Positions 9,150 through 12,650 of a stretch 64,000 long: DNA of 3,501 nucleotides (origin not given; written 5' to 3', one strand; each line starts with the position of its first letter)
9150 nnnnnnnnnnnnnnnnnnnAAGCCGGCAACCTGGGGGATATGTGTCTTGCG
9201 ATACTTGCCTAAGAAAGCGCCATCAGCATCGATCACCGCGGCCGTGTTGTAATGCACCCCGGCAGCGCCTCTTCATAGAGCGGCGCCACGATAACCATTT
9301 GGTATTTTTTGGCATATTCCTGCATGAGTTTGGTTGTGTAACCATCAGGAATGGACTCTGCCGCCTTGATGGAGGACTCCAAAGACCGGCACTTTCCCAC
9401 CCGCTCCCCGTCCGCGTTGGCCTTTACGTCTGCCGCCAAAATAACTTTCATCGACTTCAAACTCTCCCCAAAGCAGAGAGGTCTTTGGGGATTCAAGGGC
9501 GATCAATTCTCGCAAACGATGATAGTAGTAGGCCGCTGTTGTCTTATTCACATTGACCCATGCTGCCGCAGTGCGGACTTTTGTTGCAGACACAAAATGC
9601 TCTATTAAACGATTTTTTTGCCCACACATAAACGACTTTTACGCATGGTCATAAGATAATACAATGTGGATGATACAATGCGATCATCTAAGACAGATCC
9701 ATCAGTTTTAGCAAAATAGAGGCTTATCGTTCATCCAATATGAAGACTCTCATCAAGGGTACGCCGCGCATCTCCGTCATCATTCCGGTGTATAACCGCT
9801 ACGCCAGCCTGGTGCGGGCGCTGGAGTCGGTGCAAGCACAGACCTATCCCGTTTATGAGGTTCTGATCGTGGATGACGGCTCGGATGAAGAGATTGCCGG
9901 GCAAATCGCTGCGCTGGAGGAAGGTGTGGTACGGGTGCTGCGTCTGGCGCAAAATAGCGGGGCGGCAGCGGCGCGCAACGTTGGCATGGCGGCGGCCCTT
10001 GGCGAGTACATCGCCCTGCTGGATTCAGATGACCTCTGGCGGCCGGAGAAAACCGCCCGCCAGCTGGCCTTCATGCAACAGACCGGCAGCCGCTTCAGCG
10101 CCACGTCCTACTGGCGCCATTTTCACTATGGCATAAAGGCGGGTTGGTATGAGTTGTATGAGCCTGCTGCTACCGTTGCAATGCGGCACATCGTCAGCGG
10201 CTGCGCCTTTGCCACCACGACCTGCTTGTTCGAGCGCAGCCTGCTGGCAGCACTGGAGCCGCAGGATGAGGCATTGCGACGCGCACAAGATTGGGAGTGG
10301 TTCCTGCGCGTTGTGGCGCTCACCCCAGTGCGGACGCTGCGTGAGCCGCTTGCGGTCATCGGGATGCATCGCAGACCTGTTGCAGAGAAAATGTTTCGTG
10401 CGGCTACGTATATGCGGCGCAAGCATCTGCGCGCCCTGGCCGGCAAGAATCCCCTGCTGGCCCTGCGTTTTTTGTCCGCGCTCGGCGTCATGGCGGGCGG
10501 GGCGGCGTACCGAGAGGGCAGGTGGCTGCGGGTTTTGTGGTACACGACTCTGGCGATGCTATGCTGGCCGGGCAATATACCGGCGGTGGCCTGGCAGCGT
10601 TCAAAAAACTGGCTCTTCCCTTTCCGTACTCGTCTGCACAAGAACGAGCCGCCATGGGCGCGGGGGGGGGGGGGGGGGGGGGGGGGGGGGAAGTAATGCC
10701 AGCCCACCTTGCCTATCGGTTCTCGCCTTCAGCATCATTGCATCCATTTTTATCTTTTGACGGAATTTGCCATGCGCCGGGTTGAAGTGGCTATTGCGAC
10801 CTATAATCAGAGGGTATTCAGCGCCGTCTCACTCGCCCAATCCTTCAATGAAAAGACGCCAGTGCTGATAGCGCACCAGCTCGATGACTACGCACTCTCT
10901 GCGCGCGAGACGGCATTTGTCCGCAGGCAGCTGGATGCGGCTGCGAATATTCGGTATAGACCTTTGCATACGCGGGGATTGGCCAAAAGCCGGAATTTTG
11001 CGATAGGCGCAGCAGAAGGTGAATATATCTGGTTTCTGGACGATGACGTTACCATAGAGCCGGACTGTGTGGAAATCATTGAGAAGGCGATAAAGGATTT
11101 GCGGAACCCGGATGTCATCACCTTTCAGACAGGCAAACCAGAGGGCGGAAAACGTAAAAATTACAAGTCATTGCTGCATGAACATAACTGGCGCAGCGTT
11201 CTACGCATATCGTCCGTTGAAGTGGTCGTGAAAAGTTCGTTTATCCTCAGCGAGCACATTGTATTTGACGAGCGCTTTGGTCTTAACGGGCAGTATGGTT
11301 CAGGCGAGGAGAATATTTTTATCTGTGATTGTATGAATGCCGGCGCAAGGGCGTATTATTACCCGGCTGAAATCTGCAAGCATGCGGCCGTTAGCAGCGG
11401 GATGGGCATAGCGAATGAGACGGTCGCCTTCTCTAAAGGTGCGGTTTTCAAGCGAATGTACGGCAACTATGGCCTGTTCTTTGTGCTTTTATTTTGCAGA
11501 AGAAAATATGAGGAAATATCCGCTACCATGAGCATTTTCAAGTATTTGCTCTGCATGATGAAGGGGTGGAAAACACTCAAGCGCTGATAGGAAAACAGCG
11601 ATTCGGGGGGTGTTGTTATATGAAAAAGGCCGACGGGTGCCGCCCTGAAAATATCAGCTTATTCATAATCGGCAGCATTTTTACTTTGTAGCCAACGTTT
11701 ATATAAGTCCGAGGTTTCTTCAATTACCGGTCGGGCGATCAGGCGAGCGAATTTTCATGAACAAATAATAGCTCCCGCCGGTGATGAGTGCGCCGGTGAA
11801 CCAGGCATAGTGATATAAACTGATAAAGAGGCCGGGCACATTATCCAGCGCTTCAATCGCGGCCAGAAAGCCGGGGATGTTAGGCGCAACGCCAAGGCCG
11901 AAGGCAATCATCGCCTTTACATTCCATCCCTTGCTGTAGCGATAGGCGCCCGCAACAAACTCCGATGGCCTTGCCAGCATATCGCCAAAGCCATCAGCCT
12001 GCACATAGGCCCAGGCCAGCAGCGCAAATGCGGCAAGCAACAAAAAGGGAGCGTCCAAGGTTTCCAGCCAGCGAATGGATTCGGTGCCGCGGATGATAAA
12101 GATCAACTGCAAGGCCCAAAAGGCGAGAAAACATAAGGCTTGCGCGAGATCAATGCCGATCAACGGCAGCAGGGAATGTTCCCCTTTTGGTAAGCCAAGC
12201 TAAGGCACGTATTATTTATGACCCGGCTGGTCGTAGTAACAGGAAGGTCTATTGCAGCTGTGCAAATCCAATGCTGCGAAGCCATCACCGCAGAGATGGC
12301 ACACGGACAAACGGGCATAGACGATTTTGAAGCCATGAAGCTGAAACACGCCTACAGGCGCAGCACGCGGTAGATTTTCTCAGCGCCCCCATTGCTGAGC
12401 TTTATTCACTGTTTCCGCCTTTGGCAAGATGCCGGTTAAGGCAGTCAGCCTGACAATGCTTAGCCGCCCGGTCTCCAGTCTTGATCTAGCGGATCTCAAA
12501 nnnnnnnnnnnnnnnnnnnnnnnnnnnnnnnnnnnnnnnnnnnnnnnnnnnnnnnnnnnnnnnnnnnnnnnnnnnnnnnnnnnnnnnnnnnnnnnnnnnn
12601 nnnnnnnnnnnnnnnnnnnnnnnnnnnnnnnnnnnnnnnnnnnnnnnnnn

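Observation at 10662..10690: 29-nt poly-G tract at the junction of two GT2 glycosyltransferase genes (phase-variation switch candidate)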

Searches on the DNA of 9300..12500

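Call 54: search_rna_families(source=window, start=9300, end=12500, threshold=evalue, max_evalue=1)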
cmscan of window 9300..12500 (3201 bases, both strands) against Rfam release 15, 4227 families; matches with E-value up to 1: 1.
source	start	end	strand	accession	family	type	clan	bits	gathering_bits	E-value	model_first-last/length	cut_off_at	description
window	11966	12031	-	RF00630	P26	Gene;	-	19.6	36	0.72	1-66/66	no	Pseudomonas sRNA P26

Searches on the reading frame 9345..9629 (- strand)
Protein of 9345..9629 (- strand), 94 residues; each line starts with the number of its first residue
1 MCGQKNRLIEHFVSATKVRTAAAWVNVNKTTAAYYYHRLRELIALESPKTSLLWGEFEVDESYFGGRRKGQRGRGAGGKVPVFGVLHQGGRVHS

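Call 7: search_protein_families(library=pfam, proteins=[window:9345-9629:-], max_evalue=0.01)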
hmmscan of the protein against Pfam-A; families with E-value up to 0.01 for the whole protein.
window:9345-9629:- (94 aa): 1 family
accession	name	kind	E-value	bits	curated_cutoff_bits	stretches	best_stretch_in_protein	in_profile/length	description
PF12762.13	DDE_Tnp_IS1595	-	2.6e-05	24.7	27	1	53-89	2-47/153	ISXO2-like transposase domain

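Call 8: search_protein_families(library=ncbifam, proteins=[window:9345-9629:-], max_evalue=0.01)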
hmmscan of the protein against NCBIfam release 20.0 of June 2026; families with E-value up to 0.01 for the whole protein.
window:9345-9629:- (94 aa): 1 family
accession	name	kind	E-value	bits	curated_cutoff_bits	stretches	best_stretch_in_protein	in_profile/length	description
NF033547.1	transpos_IS1595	equivalog_domain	1.2e-12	48.2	75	1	9-91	13-107/215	IS1595 family transposase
